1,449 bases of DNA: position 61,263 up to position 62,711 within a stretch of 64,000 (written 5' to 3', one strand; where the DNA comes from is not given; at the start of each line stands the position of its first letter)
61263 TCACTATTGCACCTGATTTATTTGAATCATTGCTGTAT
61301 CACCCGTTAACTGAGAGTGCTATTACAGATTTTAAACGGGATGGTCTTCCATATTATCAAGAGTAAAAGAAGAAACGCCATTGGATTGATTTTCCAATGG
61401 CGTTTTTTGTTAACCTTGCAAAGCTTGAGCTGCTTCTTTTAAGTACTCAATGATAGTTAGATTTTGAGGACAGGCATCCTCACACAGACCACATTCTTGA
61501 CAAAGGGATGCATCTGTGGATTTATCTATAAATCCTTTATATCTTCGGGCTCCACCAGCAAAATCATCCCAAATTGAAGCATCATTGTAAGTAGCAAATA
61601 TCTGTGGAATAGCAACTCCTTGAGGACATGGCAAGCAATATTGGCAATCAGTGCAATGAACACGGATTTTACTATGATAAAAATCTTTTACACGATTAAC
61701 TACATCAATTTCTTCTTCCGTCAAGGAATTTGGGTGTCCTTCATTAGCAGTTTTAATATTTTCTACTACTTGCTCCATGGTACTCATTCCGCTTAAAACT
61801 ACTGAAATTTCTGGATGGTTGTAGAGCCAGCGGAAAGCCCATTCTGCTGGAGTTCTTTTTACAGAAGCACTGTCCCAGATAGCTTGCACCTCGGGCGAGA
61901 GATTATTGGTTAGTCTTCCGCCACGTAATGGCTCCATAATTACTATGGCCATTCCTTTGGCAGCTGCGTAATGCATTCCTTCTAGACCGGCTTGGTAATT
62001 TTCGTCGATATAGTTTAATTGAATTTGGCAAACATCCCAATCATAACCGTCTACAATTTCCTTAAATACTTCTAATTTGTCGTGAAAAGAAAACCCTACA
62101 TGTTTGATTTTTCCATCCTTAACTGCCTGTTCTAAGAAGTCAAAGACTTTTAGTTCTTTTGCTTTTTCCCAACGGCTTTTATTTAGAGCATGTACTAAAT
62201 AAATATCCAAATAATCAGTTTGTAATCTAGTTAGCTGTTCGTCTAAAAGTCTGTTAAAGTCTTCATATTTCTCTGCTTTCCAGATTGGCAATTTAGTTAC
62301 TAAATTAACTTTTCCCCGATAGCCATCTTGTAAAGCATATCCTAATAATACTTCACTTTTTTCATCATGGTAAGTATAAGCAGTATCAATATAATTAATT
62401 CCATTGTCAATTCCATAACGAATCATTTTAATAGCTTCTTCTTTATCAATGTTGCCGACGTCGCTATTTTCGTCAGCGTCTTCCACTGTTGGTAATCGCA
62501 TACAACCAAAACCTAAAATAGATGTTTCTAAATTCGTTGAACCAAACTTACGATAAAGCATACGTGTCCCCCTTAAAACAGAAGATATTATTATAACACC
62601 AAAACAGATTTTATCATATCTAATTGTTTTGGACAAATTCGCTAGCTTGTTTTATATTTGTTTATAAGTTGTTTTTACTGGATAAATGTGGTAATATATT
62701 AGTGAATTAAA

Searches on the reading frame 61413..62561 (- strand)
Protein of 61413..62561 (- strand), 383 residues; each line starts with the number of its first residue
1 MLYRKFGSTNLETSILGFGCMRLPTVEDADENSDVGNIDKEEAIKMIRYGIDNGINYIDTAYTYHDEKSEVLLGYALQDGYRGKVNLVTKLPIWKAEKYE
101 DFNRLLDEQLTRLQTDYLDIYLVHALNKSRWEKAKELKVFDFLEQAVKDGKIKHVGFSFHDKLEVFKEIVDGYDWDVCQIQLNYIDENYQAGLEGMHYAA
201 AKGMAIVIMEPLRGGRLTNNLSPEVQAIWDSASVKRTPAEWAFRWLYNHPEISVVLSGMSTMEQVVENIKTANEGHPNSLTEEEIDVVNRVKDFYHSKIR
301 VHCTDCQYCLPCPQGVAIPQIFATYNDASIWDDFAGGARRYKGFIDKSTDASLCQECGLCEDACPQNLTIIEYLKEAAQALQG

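Call 34: find_encoding_contigs(protein=window:61413-62561:-, flank=10000, max_places=4)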
Protein window:61413-62561:- (383 aa): 1 contig read that carries it; 1 place shown.
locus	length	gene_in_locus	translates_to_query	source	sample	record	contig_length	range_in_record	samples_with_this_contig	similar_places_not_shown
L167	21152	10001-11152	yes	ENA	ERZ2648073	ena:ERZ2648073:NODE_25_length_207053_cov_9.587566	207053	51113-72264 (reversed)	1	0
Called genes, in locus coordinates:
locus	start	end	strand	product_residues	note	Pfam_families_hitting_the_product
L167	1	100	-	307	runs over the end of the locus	PF01263:Aldose_epim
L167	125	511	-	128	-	PF05400:FliT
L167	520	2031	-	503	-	PF02465:FliD_N, PF07195:FliD_C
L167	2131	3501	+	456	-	PF01743:PolyA_pol, PF12627:PolyA_pol_RNAbd, PF01966:HD, PF13735:tRNA_NucTran2_2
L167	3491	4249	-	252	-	PF01261:AP_endonuc_2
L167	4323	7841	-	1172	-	PF01855:POR_N, PF17147:PFOR_II, PF01558:POR, PF10371:EKR, PF12838:Fer4_7, PF13187:Fer4_9, PF13484:Fer4_16, PF02775:TPP_enzyme_C, +7 more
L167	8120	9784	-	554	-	PF00672:HAMP (weak), PF00015:MCPsignal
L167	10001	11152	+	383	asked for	PF00248:Aldo_ket_red, PF13183:Fer4_8 (weak), PF13187:Fer4_9, PF13534:Fer4_17 (weak)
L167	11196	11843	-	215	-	PF00923:TAL_FSA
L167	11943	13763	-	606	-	PF01095:Pectinesterase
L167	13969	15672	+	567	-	PF00989:PAS, PF08448:PAS_4, PF13188:PAS_8 (faint), PF13426:PAS_9, PF08447:PAS_3 (weak), PF00990:GGDEF, PF00563:EAL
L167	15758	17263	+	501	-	PF02446:Glyco_hydro_77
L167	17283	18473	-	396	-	PF00753:Lactamase_B (faint), PF19583:ODP, PF00258:Flavodoxin_1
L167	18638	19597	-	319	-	PF01210:NAD_Gly3P_dh_N, PF02558:ApbA (weak), PF07479:NAD_Gly3P_dh_C, PF20618:GPD_NAD_C_bact (weak)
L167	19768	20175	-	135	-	-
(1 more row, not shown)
